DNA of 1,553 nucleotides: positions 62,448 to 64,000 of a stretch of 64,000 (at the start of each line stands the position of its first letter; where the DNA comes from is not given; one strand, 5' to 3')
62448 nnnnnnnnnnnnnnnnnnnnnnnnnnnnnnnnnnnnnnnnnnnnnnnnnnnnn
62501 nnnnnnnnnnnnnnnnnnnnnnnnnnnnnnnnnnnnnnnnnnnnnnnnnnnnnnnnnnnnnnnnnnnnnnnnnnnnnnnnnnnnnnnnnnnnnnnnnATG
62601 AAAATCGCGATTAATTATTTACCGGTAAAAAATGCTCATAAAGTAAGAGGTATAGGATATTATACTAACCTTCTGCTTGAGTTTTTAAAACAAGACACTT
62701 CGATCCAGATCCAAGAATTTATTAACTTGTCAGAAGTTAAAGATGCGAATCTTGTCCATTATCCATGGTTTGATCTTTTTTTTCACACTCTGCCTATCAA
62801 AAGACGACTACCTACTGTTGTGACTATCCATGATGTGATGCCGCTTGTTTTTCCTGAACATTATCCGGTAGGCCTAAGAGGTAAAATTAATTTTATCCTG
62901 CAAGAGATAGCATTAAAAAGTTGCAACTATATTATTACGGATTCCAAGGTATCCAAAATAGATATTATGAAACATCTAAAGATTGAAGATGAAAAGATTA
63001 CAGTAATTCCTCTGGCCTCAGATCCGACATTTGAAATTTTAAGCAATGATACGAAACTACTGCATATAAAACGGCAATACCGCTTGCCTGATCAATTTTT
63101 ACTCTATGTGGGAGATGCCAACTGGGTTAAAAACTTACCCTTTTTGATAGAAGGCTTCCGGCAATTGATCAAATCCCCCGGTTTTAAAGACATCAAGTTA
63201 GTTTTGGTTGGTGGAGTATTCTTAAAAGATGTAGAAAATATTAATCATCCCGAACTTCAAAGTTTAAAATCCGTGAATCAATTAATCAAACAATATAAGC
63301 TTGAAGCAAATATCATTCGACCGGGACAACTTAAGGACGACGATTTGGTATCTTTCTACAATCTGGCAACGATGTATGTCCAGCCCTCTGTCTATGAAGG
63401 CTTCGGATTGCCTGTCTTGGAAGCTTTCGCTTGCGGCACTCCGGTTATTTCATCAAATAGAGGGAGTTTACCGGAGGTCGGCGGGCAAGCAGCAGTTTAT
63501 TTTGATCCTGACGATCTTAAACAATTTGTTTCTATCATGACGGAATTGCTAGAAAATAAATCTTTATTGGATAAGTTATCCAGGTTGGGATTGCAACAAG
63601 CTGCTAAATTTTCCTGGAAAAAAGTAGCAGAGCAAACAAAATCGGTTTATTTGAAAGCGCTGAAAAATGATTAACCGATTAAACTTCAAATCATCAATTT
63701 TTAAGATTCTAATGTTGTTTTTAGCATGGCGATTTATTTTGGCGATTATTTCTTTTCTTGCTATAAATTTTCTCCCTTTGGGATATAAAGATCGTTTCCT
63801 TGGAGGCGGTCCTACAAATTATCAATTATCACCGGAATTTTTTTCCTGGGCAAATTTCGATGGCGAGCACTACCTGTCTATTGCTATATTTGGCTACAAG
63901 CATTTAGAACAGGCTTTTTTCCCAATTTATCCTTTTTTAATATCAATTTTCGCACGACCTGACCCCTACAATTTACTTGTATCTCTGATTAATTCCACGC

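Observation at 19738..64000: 44-kb extracytoplasmic glycosylation super-locus with ~22 GT-C transferases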

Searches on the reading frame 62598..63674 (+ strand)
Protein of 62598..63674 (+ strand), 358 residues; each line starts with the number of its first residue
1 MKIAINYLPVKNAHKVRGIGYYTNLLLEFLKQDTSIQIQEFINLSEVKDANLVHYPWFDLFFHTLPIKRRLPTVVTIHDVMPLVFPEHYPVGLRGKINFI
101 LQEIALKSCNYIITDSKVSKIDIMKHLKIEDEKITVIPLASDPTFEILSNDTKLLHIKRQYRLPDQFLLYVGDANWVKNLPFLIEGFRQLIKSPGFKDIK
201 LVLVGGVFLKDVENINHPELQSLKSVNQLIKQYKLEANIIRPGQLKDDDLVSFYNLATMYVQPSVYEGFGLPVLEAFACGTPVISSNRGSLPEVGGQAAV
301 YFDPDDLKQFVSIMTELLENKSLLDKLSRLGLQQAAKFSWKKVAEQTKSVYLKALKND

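Call 6: search_protein_families(library=pfam, proteins=[window:62598-63671:+], max_evalue=0.001)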
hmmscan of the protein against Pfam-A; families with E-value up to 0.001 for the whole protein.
window:62598-63671:+ (358 aa): 5 families
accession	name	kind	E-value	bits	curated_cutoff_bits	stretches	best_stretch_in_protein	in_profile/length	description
PF00534.26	Glycos_transf_1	-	4.4e-30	104.9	26.4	1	164-329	14-167/172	Glycosyl transferases group 1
PF13692.12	Glyco_trans_1_4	-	3.4e-24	86.1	27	1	168-320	4-142/142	Glycosyl transferases group 1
PF13439.12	Glyco_transf_4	-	1.8e-08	35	28.5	1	51-142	74-167/170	Glycosyltransferase Family 4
PF20706.3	GT4-conflict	-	6.1e-07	29.2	26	1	168-288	200-313/385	Family 4 Glycosyltransferase in conflict systems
PF13524.12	Glyco_trans_1_2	-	1.2e-06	29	25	1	236-346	27-141/144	Glycosyl transferase-like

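Call 30: find_encoding_contigs(protein=window:62598-63674:+, flank=10000, max_places=4)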
Protein window:62598-63674:+ (358 aa): 1 contig read that carries it; 1 place shown.
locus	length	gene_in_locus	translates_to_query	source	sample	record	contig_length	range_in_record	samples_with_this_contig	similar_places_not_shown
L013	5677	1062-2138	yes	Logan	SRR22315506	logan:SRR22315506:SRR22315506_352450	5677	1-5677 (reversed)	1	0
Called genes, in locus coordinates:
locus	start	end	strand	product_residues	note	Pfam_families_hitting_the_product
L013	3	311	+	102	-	?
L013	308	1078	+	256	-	PF00535:Glycos_transf_2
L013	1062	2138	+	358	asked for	PF13439:Glyco_transf_4, PF20706:GT4-conflict (weak), PF00534:Glycos_transf_1, PF13692:Glyco_trans_1_4, PF13524:Glyco_trans_1_2 (weak)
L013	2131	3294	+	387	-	-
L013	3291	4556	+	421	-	PF01943:Polysacc_synt, PF13440:Polysacc_synt_3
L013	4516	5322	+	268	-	PF00535:Glycos_transf_2, PF13641:Glyco_tranf_2_3 (weak)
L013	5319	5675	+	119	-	?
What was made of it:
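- Checked: It continues for at least 3.2 kb (L013, call 30).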

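Call 42: search_protein_families(library=ncbifam, proteins=[window:62598-63671:+], max_evalue=1e-10)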
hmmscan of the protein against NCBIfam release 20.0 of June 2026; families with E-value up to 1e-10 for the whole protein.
window:62598-63671:+ (358 aa): 16 families
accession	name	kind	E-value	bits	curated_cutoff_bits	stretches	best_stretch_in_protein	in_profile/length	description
TIGR02149.1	glgA_Coryne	subfamily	3.5e-26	92.2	302.4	1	46-353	80-389/391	glycogen synthase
TIGR04047.1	MSMEG_0565_glyc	hypoth_equivalog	8.9e-22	77.7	259.85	1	166-351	194-371/373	MSMEG_0565 family glycosyltransferase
TIGR03449.1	mycothiol_MshA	equivalog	1.9e-21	76.5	462.5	1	110-356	166-405/406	D-inositol-3-phosphate glycosyltransferase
TIGR03999.1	thiol_BshA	equivalog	3.1e-17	62.6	273.7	1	108-355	144-374/375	N-acetyl-alpha-D-glucosaminyl L-malate synthase BshA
TIGR02472.1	sucr_P_syn_N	equivalog_domain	6.8e-17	61.4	576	1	102-345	178-432/439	sucrose-phosphate synthase, putative, glycosyltransferase domain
TIGR04157.1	glyco_rSAM_CFB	subfamily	1.9e-14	53.5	400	1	105-295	166-339/406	TIGR04157 family glycosyltransferase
NF041010.1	glycosy_Agl16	equivalog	2.3e-14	53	575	1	62-352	96-349/352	glycosylation protein Agl16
NF038295.1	EPS_HpsP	equivalog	3.9e-13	49.2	550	1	135-352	179-385/388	hormogonium polysaccharide biosynthesis glycosyltransferase HpsP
TIGR02470.1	sucr_synth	equivalog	9.4e-13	47.2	810.4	1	173-346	558-740/784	sucrose synthase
NF047880.1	glyco_SdgA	exception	2.8e-12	46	800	1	222-347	357-483/488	serine-aspartate repeat adhesin O-glycosyltransferase SdgA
NF053787.1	GlcN_PG_synth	equivalog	8.3e-12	44.6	480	0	132-353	164-358/361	N-acetylglucosaminyl phosphatidylglycerol synthase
TIGR03088.1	stp2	hypoth_equivalog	1.7e-11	43.8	409.05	1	165-354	193-373/374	TIGR03088 family PEP-CTERM/XrtA system glycosyltransferase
NF041876.1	EPS_EpsE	equivalog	2.5e-11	43.5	400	1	171-345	220-387/389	exopolysaccharide biosynthesis GT4 family glycosyltransferase EpsE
NF012028.0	PRK15484.1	subfamily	3.5e-11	42.8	618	1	150-346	178-370/380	lipopolysaccharide N-acetylglucosaminyltransferase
NF050063.1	ProtGlycPglJ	equivalog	7.3e-11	41.9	500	0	93-346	129-358/363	N-acetylgalactosamine-N,N'-diacetylbacillosaminyl-diphospho-undecaprenol 4-alpha-N-acetylgalactosaminyltransferase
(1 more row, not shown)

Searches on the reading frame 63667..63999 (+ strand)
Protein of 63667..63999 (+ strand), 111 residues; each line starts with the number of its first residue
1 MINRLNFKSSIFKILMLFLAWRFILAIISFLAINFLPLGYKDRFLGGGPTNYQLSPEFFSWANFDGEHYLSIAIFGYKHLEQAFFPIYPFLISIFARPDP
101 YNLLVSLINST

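Call 6: search_protein_families(library=pfam, proteins=[window:63667-63999:+], max_evalue=0.001)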
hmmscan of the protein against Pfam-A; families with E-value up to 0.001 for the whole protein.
window:63667-63999:+ (111 aa): 0 families

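Call 12: search_protein_families(library=pfam, proteins=[window:63667-63999:+], max_evalue=10)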
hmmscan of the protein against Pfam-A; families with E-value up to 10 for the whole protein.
window:63667-63999:+ (111 aa): 1 family
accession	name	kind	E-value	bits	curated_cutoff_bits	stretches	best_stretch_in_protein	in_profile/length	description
PF04188.19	Mannosyl_trans2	-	0.02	14.7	22.4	1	58-98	55-96/443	Mannosyltransferase (PIG-V)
